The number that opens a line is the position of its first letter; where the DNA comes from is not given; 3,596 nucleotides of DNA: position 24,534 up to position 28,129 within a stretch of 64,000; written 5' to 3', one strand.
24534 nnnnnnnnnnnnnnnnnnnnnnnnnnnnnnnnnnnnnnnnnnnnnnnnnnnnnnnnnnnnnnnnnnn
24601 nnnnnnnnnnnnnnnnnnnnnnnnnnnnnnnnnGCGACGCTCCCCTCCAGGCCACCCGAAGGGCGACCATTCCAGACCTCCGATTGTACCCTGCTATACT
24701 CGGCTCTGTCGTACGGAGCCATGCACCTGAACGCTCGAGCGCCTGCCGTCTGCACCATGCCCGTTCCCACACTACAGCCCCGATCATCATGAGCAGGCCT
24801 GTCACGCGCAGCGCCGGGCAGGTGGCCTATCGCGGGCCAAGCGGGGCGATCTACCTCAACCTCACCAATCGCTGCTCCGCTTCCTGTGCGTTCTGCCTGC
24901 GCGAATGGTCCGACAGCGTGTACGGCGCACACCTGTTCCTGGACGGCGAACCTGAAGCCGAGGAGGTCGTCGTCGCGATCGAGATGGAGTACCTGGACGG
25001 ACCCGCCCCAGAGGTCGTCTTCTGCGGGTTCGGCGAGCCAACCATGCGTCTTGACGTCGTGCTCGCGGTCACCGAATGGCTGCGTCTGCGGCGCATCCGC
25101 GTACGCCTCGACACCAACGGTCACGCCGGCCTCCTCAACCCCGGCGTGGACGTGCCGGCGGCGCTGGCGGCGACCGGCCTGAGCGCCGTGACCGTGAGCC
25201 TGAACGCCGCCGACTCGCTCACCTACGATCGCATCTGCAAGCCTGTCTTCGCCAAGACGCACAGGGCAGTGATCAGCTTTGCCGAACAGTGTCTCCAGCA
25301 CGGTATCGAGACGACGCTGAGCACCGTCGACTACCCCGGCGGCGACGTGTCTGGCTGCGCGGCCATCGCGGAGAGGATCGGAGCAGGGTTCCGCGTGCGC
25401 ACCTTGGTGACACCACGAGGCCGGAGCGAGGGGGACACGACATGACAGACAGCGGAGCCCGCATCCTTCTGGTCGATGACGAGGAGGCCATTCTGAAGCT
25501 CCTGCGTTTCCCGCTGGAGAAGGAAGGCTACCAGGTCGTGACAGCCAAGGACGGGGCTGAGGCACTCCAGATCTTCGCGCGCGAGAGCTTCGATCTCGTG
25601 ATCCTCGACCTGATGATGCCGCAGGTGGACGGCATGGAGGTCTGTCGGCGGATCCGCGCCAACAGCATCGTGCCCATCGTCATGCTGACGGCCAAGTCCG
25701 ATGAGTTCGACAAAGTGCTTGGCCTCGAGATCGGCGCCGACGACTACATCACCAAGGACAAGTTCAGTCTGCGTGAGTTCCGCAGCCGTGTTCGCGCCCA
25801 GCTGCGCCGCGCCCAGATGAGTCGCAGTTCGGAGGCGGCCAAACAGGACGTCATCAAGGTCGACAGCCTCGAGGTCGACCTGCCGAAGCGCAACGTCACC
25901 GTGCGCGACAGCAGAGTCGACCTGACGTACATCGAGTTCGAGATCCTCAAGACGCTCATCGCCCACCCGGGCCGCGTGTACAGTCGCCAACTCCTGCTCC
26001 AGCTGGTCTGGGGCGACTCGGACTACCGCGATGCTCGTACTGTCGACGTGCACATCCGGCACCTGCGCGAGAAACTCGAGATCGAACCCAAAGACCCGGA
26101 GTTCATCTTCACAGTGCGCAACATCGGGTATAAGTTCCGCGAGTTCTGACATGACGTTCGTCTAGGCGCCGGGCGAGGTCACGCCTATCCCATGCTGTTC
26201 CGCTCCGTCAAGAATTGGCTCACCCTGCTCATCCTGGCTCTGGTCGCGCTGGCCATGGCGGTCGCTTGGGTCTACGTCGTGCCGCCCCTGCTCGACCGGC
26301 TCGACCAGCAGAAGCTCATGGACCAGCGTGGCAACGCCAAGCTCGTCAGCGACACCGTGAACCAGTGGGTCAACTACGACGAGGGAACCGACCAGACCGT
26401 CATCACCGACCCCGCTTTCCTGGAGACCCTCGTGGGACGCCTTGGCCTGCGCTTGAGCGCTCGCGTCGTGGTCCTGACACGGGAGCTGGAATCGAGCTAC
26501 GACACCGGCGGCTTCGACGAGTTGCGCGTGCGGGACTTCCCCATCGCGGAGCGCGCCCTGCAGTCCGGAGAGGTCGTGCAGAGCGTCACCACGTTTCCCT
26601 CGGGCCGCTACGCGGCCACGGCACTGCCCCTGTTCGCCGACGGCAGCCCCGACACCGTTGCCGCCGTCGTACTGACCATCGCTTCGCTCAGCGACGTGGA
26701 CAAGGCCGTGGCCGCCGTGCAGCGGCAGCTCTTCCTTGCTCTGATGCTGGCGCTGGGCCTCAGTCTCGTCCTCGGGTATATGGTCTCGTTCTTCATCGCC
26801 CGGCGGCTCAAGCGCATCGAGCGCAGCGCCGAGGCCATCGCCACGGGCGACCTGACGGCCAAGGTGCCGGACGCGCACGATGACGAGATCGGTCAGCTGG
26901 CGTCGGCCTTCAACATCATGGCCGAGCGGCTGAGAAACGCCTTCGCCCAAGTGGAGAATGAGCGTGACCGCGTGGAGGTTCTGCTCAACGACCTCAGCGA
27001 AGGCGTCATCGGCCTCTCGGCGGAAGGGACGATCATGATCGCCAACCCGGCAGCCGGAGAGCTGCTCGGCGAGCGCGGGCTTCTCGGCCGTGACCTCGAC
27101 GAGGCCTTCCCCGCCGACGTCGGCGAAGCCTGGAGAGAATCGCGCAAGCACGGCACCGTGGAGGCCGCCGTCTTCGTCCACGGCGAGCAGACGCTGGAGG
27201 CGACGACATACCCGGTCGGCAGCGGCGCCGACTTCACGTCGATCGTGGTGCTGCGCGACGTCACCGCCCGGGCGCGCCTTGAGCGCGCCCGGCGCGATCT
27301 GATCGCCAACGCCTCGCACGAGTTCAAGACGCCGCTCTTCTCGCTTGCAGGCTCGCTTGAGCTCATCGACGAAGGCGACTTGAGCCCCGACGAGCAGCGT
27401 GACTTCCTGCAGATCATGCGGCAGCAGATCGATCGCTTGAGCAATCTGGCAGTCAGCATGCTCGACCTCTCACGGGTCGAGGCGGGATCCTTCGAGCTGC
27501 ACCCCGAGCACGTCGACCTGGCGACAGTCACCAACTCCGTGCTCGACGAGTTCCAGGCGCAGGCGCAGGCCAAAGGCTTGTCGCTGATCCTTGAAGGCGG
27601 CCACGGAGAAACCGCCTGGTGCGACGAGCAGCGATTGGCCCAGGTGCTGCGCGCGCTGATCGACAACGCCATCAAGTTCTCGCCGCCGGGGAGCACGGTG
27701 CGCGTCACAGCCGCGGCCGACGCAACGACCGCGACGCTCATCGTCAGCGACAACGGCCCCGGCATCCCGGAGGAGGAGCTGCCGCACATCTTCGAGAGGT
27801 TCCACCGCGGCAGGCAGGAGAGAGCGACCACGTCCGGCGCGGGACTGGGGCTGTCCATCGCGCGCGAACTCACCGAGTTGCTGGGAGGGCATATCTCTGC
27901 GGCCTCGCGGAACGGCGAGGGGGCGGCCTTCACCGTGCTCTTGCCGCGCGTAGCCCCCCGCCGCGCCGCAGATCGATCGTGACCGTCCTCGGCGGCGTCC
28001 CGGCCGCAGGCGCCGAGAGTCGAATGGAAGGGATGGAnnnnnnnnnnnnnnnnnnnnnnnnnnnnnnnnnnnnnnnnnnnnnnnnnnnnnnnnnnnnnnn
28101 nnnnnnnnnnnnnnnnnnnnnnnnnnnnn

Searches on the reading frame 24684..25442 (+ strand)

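Call 40: search_protein_families(library=pfam, proteins=[window:24684-25442:+], max_evalue=0.00001)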
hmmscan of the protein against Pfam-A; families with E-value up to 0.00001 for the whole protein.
window:24684-25442:+ (253 aa): 1 family
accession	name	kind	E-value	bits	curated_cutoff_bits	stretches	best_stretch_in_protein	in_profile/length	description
PF04055.27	Radical_SAM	-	5.9e-13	49.8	29.5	1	59-218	2-152/166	Radical SAM superfamily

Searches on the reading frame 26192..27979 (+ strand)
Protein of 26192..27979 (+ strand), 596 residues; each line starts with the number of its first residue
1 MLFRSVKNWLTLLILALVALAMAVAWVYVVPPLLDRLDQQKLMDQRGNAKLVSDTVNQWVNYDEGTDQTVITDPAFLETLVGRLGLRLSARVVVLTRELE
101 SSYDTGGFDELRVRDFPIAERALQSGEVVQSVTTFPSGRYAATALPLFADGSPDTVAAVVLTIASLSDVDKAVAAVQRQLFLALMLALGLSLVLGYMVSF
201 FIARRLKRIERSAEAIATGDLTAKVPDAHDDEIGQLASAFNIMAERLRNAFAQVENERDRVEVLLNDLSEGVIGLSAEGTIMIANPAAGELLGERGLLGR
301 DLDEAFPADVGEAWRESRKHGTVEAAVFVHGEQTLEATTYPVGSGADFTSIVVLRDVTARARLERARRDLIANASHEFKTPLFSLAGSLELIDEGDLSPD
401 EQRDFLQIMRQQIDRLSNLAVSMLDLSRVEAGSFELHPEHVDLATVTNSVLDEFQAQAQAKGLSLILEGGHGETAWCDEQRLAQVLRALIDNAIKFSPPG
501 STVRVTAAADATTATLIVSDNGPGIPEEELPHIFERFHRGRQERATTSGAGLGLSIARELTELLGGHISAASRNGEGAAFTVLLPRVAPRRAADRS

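Call 61: search_protein_families(library=pfam, proteins=[window:26192-27979:+], max_evalue=0.00001)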
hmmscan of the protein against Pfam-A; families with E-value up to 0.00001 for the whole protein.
window:26192-27979:+ (596 aa): 3 families
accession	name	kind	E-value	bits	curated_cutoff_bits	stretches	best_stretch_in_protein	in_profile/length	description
PF02518.31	HATPase_c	-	9.5e-31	107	26.4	1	478-586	2-109/111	Histidine kinase-, DNA gyrase B-, and HSP90-like ATPase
PF00512.31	HisKA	-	3.8e-16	59.3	26.9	1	366-432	1-66/66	His Kinase A (phospho-acceptor) domain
PF00672.30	HAMP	-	5.8e-16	59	25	1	202-248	6-52/53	HAMP domain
